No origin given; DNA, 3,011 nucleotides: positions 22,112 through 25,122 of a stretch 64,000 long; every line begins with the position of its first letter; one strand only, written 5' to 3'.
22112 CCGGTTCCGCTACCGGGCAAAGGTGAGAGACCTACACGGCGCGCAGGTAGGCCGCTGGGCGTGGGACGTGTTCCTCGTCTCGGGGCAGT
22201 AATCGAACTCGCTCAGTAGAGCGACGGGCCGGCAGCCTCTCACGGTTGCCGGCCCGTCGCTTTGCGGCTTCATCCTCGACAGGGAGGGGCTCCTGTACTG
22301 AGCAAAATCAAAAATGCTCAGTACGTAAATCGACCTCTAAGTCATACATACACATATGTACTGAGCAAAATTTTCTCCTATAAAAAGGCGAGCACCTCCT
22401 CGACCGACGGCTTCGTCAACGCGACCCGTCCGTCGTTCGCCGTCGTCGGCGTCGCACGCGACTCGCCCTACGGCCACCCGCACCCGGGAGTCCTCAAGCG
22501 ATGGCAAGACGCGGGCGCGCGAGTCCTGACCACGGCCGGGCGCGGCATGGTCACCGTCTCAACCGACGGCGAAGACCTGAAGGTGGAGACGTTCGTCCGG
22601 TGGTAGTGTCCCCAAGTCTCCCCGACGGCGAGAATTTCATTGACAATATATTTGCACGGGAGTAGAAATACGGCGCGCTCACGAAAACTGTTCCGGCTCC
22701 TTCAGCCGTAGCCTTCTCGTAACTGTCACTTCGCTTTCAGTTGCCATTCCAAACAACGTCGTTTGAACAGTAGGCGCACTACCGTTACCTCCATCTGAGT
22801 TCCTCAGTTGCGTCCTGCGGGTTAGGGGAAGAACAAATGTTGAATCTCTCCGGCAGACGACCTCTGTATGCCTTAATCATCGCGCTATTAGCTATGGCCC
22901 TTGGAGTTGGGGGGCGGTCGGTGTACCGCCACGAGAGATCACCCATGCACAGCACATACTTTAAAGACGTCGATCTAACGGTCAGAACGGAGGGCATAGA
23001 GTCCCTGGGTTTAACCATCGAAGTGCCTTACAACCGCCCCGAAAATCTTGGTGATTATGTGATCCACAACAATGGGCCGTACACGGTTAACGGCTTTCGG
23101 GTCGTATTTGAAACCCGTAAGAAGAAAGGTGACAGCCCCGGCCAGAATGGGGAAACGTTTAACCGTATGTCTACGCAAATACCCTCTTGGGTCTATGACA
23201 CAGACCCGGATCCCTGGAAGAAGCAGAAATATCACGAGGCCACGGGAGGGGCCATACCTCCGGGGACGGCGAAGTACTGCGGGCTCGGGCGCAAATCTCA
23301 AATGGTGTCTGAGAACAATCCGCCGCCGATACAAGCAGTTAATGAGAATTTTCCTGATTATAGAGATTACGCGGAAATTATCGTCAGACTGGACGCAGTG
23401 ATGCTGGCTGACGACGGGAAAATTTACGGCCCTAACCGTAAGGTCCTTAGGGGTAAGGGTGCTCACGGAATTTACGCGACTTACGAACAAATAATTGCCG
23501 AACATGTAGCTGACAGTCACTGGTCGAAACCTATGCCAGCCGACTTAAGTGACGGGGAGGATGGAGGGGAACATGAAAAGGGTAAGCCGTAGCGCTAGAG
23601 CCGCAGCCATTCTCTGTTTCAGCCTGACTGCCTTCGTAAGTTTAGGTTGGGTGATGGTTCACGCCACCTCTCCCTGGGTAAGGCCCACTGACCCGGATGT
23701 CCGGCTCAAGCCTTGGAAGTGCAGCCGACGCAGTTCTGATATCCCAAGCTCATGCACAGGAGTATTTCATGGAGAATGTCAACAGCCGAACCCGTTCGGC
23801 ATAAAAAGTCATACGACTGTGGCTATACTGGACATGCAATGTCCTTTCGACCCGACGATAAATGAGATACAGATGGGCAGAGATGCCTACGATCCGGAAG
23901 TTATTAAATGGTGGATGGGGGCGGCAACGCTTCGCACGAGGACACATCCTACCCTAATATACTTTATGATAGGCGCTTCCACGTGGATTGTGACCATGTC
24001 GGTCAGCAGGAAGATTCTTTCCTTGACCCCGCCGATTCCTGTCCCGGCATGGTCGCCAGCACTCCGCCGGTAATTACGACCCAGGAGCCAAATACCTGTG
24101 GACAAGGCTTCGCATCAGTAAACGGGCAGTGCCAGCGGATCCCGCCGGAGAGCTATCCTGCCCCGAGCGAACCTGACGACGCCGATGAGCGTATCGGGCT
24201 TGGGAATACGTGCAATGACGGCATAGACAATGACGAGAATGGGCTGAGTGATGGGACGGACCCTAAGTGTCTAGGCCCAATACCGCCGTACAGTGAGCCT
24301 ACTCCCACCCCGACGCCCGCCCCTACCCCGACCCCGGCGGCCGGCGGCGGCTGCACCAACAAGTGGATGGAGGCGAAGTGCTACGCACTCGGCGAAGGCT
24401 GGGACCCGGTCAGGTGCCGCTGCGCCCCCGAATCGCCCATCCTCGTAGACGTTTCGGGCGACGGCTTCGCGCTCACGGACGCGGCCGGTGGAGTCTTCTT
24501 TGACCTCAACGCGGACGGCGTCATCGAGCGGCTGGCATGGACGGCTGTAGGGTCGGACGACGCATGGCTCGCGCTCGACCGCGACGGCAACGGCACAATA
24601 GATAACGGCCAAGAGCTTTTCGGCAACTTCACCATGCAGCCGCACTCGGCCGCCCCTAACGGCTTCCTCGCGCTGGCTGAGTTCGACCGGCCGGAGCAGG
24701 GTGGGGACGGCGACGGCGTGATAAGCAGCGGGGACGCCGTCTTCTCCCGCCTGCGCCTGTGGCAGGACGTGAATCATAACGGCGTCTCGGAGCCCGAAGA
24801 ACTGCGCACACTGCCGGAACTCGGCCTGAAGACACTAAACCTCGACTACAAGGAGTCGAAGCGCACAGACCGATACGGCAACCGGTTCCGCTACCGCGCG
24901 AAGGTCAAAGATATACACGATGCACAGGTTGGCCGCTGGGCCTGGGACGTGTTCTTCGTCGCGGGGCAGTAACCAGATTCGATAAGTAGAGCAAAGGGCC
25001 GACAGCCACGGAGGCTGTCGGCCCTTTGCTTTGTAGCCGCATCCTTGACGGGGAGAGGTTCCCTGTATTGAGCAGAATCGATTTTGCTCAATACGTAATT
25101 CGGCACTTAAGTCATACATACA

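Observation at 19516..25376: Two tandem low-GC islets without any recombinase, each carrying a replacement 3' end for comEC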

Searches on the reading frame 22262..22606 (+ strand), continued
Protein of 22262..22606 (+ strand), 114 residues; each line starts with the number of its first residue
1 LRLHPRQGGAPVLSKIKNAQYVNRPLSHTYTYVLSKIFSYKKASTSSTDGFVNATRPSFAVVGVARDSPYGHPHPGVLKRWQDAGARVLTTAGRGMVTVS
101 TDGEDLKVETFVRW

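Call 74: find_encoding_contigs(protein=P0050, flank=10000, max_places=2)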
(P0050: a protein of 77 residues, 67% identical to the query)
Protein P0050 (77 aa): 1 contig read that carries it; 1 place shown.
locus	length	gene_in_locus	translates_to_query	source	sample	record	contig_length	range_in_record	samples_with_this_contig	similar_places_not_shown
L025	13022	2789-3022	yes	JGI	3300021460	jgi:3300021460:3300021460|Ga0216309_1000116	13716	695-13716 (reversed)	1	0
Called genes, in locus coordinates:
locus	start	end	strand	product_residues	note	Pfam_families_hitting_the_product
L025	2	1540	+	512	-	?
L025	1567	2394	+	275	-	PF09976:TPR_21 (weak)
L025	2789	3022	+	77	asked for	-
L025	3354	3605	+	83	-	-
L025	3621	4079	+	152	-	-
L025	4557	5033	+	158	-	PF26745:SPM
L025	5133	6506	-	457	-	PF13660:DUF4147, PF05161:MOFRL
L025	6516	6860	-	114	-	PF12836:HHH_3, PF00633:HHH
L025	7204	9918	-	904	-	PF13491:FtsK_4TM, PF17854:FtsK_alpha, PF01580:FtsK_SpoIIIE, PF09397:FtsK_gamma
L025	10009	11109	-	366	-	PF03462:PCRF, PF00472:RF-1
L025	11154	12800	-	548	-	PF20154:LNT_N, PF00795:CN_hydrolase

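Call 80: find_related_loci(query=window:22262-22606:+, collection=viral_contigs, flank=10000)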
Query window:22262-22606:+ (114 aa) in viral_contigs; peptide patterns used: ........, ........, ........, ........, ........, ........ (x = any residue, [..] = any of these).
45 stretches matched a pattern, but none encodes a relative of the query by tblastn (E <= 1e-3).

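Call 82: search_protein_families(library=phrogs, proteins=[window:22262-22606:+], max_evalue=0.01)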
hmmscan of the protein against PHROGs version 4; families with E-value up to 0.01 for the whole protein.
window:22262-22606:+ (114 aa): 3 families
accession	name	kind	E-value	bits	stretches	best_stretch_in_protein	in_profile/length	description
phrog_14556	-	unknown function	3.7e-07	30.2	1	43-107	314-378/451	-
phrog_7043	-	tail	9.8e-06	25.4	1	45-107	820-882/1077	tail protein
phrog_36445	-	unknown function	0.00074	20.3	1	41-109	118-185/195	-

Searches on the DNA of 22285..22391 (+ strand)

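Call 85: search_dna_similar(query=window:22285-22391:+, collection=plasmids, mode=distant, max_evalue=0.01, max_rows=10)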
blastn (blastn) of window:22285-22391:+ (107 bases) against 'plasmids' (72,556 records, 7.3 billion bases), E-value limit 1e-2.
No match.

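Call 86: search_dna_similar(query=window:22285-22391:+, collection=phages, mode=distant, max_evalue=0.01, max_rows=10)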
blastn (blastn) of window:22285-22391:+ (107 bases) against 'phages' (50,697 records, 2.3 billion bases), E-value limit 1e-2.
No match.

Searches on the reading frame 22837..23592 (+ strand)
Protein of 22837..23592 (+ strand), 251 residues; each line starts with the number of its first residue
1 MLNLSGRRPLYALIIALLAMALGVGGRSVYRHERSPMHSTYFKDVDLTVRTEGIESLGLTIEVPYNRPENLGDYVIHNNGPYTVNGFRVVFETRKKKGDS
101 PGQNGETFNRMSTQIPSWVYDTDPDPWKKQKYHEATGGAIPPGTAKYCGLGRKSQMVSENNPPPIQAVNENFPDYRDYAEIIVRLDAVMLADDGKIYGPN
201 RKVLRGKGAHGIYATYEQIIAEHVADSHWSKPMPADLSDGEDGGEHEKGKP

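Call 7: search_protein_families(library=pfam, proteins=[window:22837-23592:+], max_evalue=0.01)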
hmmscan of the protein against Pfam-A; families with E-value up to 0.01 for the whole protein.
window:22837-23592:+ (251 aa): 0 families

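Call 14: search_protein_families(library=ncbifam, proteins=[window:22837-23592:+], max_evalue=0.1)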
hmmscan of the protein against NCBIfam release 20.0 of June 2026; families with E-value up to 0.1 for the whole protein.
window:22837-23592:+ (251 aa): 0 families

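Call 15: search_protein_families(library=padloc, proteins=[window:22837-23592:+], max_evalue=0.1)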
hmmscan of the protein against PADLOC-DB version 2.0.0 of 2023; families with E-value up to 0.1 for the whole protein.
window:22837-23592:+ (251 aa): 0 families

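Call 71: search_solved_structures(query=window:22837-23592:+, max_evalue=1)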
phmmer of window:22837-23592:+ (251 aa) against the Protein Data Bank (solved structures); distinct sequences matched with E-value up to 1: 0.

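Call 82: search_protein_families(library=phrogs, proteins=[window:22837-23592:+], max_evalue=0.01)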
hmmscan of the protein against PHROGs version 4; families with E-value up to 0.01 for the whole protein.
window:22837-23592:+ (251 aa): 0 families

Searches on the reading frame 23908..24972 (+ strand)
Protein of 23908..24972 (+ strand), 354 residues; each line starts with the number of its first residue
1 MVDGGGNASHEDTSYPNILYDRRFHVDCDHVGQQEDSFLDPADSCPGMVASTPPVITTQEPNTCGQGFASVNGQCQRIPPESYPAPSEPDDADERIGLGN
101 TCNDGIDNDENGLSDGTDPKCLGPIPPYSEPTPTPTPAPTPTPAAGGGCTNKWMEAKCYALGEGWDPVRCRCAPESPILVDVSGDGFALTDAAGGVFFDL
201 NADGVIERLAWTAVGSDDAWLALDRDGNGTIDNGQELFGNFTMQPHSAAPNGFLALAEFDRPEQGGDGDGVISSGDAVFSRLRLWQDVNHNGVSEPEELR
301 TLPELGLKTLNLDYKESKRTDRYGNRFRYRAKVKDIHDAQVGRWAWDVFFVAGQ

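Call 7: search_protein_families(library=pfam, proteins=[window:23908-24972:+], max_evalue=0.01)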
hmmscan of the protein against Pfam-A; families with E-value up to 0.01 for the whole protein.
window:23908-24972:+ (354 aa): 1 family
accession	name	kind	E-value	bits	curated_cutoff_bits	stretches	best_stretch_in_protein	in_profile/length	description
PF13202.12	EF-hand_5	-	0.009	15.9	25.9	0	222-232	7-17/25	EF hand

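Call 14: search_protein_families(library=ncbifam, proteins=[window:23908-24972:+], max_evalue=0.1)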
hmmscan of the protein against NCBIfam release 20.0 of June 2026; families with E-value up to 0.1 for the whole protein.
window:23908-24972:+ (354 aa): 1 family
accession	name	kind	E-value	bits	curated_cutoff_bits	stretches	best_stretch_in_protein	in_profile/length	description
NF033662.1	acid_disulf_rpt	repeat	1.1e-05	25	41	1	100-122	5-27/32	acidic double-disulfide repeat-containing protein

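Call 15: search_protein_families(library=padloc, proteins=[window:23908-24972:+], max_evalue=0.1)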
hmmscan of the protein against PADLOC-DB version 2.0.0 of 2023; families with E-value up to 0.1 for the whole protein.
window:23908-24972:+ (354 aa): 0 families

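Call 46: find_homologous_proteins(query=window:23908-24972:+, max_evalue=0.001)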
Query window:23908-24972:+ (354 aa): 7879 proteins with E <= 0.001 among 8000 candidates; the best 120 are listed.
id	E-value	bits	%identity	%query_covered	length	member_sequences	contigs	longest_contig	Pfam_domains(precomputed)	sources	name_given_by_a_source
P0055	6.2e-140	485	62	99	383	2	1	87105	PF26745.1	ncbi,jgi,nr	ncbi:MAG TPA: hypothetical protein VM934_14130 [Pyrinomonadaceae bacterium]|jgi:hypothetical protein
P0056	1.2e-133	464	100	57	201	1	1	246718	PF26745.1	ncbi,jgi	ncbi:MAG TPA: hypothetical protein VF591_17505 [Pyrinomonadaceae bacterium]|jgi:hypothetical protein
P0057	4.6e-128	446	62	92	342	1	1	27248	PF26745.1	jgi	jgi:hypothetical protein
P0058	1.0e-119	418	82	59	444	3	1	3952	PF26745.1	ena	-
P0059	2.2e-116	407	60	87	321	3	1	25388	PF26745.1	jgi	jgi:hypothetical protein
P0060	7.4e-116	405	82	60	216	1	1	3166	PF26745.1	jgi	jgi:hypothetical protein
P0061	5.3e-104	366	62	80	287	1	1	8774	PF26745.1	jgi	jgi:hypothetical protein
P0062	1.6e-100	355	77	57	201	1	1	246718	PF26745.1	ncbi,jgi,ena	ncbi:MAG TPA: hypothetical protein VF591_17495 [Pyrinomonadaceae bacterium]|jgi:hypothetical protein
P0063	7.2e-99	350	77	57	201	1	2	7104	PF26745.1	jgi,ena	jgi:hypothetical protein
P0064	1.5e-98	349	69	62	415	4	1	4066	PF26745.1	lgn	-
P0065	1.3e-97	345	69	56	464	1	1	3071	PF26745.1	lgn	-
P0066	2.0e-97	345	64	68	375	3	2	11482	PF26745.1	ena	-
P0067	3.0e-97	344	66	59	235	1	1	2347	PF26745.1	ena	-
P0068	1.4e-96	342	86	51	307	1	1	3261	PF26745.1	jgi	jgi:hypothetical protein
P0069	1.5e-95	339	71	58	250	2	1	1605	PF26745.1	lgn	-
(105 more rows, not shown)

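Call 82: search_protein_families(library=phrogs, proteins=[window:23908-24972:+], max_evalue=0.01)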
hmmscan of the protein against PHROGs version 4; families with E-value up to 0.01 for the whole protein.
window:23908-24972:+ (354 aa): 1 family
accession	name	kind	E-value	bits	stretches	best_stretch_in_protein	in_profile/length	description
phrog_3677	-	other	9.6e-15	54.5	1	176-312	76-204/1125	protease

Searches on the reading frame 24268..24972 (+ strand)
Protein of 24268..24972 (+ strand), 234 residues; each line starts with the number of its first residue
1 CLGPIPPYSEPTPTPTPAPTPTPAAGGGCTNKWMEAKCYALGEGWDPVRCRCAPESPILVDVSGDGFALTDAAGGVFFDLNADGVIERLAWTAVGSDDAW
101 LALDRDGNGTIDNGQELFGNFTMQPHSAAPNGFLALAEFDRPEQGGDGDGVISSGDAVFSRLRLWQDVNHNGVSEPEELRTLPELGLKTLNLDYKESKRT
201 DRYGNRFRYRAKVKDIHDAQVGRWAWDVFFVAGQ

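Call 64: predict_structure(alignment_id=A3)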
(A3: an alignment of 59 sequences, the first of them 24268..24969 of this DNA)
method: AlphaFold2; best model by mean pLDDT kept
length: 234 residues; sequences in the alignment: 59
mean_pLDDT: 86.5   pTM: 0.77
mean pLDDT of the five models: 86.5, 86.3, 85.2, 84.6, 75.1
residues with pLDDT >= 90: 129; 70-90: 83; 50-70: 18; < 50: 4
segments of 3 or more residues with pLDDT < 50: none
pLDDT, mean of each block of 10 residues (from residue 1): 65 79 63 84 76 87 92 91 89 94 93 92 88 94 95 95 95 95 91 92 91 86 75 53
secondary structure, 60 per line:
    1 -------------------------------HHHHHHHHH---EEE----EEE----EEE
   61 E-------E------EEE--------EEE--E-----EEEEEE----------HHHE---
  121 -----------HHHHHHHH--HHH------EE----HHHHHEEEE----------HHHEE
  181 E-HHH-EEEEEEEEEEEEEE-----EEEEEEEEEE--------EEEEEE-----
elements in order: H32-40 E44-46 E51-53 E58-61 E76-78 E87-89 E98-103 H132-139 H157-161 E162-165 E179-181 E187-200 E206-215 E224-229

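Call 67: fold_search(model_id=the predicted structure, library=pdb)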
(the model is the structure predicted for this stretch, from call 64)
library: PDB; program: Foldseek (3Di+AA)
matches with E <= 10: 435; with E <= 0.001: 2
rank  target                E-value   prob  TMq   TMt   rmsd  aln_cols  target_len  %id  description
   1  6sjw_MODEL_1_A        1.5e-16  1.00  0.61  0.78   5.6       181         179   37  Structure of the self-processing module of iron-regulated FrpC of N. Meningitidis with calcium ions (released 2020-02-26)
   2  6sjx_MODEL_1_A        1.0e-15  1.00  0.62  0.78   3.9       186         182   35  Precursor structure of the self-processing module of iron-regulated FrpC of N. Meningitidis with calcium ions (released 2020-02-26)
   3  3r3f_A                3.9e-01  0.09  0.11  0.17   5.0        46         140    6  Crystal structure of Arthrobacter sp. strain SU 4-hydroxybenzoyl CoA thioesterase mutant T77A complexed with 4-hydroxy (released 2012-03-28)
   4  3lbe_D                3.9e-01  0.04  0.09  0.14  13.9        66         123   11  The Crystal Structure of smu.793 from Streptococcus mutans UA159 bound to acetyl CoA (released 2011-01-12)
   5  3r32_B                4.4e-01  0.09  0.11  0.17   5.0        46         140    6  Crystal structure of Arthrobacter sp. strain SU 4-hydroxybenzoyl CoA thioesterase mutant E73A complexed with 4-hydroxy (released 2012-03-28)
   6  3r3c_A                4.9e-01  0.08  0.11  0.17   4.9        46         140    6  Crystal structure of Arthrobacter sp. strain SU 4-hydroxybenzoyl CoA thioesterase mutant H64A complexed with 4-hydroxy (released 2012-03-28)
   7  3tea_A                6.0e-01  0.08  0.11  0.17   5.0        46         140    6  Crystal structure of Arthrobacter sp. strain su 4-hydroxybenzoyl CoA thioesterase double mutant Q58E/E73A complexed wi (released 2012-08-15)
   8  3ph5_B                6.0e-01  0.08  0.14  0.19  11.2        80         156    6  Bovine beta lactoglobulin crystallized through ligandation of yttrium cations (released 2011-09-21)
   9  3r3d_A                6.3e-01  0.08  0.11  0.17   5.0        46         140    6  Crystal structure of Arthrobacter sp. strain SU 4-hydroxybenzoyl CoA thioesterase mutant T77S complexed with 4-hydroxy (released 2012-03-28)
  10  3r32_A                6.3e-01  0.08  0.11  0.17   5.0        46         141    6  Crystal structure of Arthrobacter sp. strain SU 4-hydroxybenzoyl CoA thioesterase mutant E73A complexed with 4-hydroxy (released 2012-03-28)
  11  1yup_B                6.7e-01  0.09  0.12  0.17   9.5        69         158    7  Reindeer beta-lactoglobulin (released 2006-02-14)
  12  3gek_C                6.7e-01  0.05  0.10  0.16   5.9        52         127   15  Crystal structure of putative thioesterase yhdA from Lactococcus lactis. Northeast Structural Genomics Consortium Targ (released 2009-03-17)
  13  3exz_B                6.7e-01  0.02  0.11  0.15  17.4       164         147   14  Crystal structure of the MaoC-like dehydratase from Rhodospirillum rubrum. Northeast Structural Genomics Consortium ta (released 2008-10-28)
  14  1exs                  7.6e-01  0.09  0.13  0.18  10.0        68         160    7  STRUCTURE OF PORCINE BETA-LACTOGLOBULIN (released 2000-11-15)
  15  1q4s_B                7.6e-01  0.07  0.11  0.17   5.0        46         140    6  Crystal structure of Arthrobacter sp. strain SU 4-hydroxybenzoyl CoA thioesterase complexed with CoA and 4-hydroxybenz (released 2003-09-23)
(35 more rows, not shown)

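Call 72: search_solved_structures(query=window:24268-24972:+, max_evalue=0.001, show_alignments=1)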
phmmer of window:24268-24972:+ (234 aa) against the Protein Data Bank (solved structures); distinct sequences matched with E-value up to 0.001: 2.
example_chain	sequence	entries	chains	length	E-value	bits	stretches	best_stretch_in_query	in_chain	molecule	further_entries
6sjw_A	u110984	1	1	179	1e-29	106.9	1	57-207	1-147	Iron-regulated protein FrpC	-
6sjx_A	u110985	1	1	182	3.4e-29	105.2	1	58-207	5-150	Iron-regulated protein FrpC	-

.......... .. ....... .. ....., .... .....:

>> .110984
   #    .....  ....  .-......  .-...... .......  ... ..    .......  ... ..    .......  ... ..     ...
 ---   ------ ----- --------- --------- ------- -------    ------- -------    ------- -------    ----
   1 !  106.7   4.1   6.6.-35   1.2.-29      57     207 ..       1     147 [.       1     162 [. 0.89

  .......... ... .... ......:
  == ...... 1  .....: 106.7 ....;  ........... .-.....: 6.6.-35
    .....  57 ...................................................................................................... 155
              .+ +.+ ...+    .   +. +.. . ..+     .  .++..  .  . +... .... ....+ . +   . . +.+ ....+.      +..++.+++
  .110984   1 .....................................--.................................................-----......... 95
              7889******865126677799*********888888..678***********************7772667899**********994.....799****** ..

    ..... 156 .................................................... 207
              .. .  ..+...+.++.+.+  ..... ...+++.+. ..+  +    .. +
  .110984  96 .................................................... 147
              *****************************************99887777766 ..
